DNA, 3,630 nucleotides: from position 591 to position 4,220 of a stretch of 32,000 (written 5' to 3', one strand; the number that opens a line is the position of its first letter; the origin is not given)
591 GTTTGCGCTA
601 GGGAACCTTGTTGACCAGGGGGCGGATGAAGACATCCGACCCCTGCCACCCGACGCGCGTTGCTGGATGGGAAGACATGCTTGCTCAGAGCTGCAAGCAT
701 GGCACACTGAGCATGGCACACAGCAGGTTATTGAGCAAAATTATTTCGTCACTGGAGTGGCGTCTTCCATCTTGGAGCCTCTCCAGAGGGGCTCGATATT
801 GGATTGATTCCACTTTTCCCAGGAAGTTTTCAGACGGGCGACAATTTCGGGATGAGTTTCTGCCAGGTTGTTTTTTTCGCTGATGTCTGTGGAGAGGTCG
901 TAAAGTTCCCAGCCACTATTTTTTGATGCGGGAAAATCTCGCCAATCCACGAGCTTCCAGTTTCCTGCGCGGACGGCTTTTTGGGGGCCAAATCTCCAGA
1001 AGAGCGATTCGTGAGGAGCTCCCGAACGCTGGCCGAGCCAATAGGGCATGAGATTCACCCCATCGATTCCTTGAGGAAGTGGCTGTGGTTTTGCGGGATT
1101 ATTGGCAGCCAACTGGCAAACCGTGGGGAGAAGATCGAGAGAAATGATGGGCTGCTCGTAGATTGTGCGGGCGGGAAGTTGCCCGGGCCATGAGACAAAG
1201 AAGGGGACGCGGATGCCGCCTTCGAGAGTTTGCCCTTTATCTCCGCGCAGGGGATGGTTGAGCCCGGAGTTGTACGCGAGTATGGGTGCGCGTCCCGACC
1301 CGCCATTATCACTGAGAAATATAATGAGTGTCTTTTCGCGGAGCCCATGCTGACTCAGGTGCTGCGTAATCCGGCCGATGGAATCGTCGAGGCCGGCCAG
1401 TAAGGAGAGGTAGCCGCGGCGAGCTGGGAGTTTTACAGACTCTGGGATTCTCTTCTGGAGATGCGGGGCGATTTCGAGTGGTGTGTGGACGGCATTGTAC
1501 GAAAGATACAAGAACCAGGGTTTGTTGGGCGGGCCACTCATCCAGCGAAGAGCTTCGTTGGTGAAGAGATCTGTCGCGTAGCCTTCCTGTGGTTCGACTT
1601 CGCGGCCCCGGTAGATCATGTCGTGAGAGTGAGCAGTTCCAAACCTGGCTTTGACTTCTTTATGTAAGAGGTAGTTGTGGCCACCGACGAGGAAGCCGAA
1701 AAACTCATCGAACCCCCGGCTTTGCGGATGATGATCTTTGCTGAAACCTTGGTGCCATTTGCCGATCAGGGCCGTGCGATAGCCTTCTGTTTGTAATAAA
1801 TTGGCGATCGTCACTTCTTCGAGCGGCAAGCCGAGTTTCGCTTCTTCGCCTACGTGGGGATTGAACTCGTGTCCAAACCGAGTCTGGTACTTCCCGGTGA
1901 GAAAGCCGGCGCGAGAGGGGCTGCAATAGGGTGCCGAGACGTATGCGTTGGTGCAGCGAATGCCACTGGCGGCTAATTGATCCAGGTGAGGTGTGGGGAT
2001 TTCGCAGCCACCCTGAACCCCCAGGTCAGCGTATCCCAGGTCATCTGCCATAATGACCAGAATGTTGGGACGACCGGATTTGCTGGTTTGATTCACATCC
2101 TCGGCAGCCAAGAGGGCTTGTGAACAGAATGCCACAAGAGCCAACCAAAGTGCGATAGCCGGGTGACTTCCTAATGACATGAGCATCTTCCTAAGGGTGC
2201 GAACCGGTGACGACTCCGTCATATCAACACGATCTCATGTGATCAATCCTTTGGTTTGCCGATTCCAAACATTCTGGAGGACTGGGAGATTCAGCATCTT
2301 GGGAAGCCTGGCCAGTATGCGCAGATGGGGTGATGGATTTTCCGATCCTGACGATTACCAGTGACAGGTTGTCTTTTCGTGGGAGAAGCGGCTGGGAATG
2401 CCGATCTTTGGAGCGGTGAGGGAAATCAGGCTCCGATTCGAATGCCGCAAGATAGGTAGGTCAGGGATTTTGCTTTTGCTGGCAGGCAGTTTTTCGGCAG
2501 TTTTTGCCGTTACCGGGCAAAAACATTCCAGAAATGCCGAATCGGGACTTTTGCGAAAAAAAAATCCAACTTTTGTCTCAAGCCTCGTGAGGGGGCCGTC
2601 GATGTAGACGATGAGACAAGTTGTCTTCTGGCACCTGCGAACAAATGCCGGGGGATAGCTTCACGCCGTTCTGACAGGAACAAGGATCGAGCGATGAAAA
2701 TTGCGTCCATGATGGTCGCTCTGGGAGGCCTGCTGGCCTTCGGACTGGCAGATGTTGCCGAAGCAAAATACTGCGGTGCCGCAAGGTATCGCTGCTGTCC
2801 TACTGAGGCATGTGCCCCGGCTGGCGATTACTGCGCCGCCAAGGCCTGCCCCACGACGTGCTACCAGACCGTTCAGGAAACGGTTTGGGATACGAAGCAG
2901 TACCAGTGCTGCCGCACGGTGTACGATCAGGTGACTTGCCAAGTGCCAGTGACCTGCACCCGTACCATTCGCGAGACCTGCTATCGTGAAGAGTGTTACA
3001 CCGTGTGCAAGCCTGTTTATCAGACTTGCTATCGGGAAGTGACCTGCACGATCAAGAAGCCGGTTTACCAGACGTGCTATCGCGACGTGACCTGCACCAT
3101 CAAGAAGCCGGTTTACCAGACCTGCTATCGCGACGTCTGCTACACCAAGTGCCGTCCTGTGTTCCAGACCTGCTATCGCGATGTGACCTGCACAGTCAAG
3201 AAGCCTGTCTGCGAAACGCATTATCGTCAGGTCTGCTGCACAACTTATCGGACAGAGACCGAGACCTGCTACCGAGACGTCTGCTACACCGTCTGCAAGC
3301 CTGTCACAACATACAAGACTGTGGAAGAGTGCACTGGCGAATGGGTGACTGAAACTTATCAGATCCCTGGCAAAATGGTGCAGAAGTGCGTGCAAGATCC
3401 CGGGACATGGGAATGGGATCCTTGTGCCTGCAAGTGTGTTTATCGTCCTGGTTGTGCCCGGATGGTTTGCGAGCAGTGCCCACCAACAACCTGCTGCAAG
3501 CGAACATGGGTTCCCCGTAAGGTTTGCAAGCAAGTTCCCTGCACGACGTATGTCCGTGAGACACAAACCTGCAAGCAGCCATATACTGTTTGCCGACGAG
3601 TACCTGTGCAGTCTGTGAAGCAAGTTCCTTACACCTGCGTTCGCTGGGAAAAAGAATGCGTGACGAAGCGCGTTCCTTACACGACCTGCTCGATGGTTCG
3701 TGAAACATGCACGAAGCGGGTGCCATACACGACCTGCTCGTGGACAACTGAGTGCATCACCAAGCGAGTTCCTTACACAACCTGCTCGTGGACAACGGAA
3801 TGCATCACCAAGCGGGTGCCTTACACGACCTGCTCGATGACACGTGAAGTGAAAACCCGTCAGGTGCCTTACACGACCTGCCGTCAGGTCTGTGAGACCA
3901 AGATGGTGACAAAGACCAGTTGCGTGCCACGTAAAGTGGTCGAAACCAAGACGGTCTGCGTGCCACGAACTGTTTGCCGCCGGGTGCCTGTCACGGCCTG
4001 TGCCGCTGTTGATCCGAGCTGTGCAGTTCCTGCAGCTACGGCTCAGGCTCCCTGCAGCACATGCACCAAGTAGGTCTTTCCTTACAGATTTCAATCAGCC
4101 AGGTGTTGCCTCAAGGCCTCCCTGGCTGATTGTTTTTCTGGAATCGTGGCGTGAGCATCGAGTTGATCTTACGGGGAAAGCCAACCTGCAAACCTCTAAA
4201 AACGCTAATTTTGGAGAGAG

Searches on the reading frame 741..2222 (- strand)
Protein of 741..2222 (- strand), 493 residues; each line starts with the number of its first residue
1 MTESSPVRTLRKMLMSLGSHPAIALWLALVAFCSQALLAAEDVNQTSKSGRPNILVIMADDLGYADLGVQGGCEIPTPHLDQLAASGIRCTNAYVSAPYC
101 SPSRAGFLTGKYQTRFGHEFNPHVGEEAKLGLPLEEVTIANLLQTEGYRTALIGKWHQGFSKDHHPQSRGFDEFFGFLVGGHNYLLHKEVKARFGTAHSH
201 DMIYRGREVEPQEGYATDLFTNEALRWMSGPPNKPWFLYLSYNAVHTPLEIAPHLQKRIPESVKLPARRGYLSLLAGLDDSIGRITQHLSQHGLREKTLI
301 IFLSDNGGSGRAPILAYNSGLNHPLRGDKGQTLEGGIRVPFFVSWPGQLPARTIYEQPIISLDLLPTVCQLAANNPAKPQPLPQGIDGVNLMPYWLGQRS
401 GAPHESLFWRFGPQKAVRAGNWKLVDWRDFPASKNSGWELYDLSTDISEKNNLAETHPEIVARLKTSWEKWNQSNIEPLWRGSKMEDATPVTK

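Call 15: search_protein_families(library=pfam, proteins=[window:741-2222:-], max_evalue=0.01)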
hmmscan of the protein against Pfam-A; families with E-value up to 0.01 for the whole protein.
window:741-2222:- (493 aa): 4 families
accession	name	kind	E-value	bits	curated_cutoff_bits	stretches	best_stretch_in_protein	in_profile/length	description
PF00884.28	Sulfatase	-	6.2e-61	206.8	25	1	52-372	1-299/301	Sulfatase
PF16347.10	SGSH_C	-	5.2e-09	36.9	29.3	1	328-469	7-149/154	N-sulphoglucosamine sulphohydrolase, C-terminal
PF14707.11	Sulfatase_C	-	0.00048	21.2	30.9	1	440-474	58-95/127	C-terminal region of aryl-sulfatase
PF01663.27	Phosphodiest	-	0.0044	17.1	23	0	275-307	188-220/342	Type I phosphodiesterase / nucleotide pyrophosphatase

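Call 64: find_encoding_contigs(protein=window:741-2222:-, flank=10000, max_places=3)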
Protein window:741-2222:- (493 aa): no gene with exactly this product is on record in the collection.

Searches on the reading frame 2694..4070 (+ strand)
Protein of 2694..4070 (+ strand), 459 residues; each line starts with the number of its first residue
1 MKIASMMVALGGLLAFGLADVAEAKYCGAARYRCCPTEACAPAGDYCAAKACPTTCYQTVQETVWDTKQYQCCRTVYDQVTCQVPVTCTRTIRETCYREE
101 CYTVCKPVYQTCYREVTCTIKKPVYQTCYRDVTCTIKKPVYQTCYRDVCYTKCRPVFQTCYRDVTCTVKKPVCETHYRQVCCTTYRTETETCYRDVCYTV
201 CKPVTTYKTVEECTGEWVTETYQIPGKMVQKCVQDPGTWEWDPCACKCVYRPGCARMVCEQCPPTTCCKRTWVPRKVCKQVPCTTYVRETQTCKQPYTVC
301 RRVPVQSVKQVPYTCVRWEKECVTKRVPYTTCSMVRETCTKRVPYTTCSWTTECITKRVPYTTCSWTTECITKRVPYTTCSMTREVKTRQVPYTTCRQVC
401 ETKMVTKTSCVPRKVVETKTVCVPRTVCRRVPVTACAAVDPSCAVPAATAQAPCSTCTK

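Call 19: search_protein_families(library=pfam, proteins=[window:2694-4070:+], max_evalue=0.01)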
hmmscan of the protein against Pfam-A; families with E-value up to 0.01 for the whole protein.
window:2694-4070:+ (459 aa): 1 family
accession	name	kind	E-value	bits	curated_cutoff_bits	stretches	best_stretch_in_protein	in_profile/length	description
PF07639.16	YTV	-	9.9e-23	80.4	21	3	134-176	1-43/43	YTV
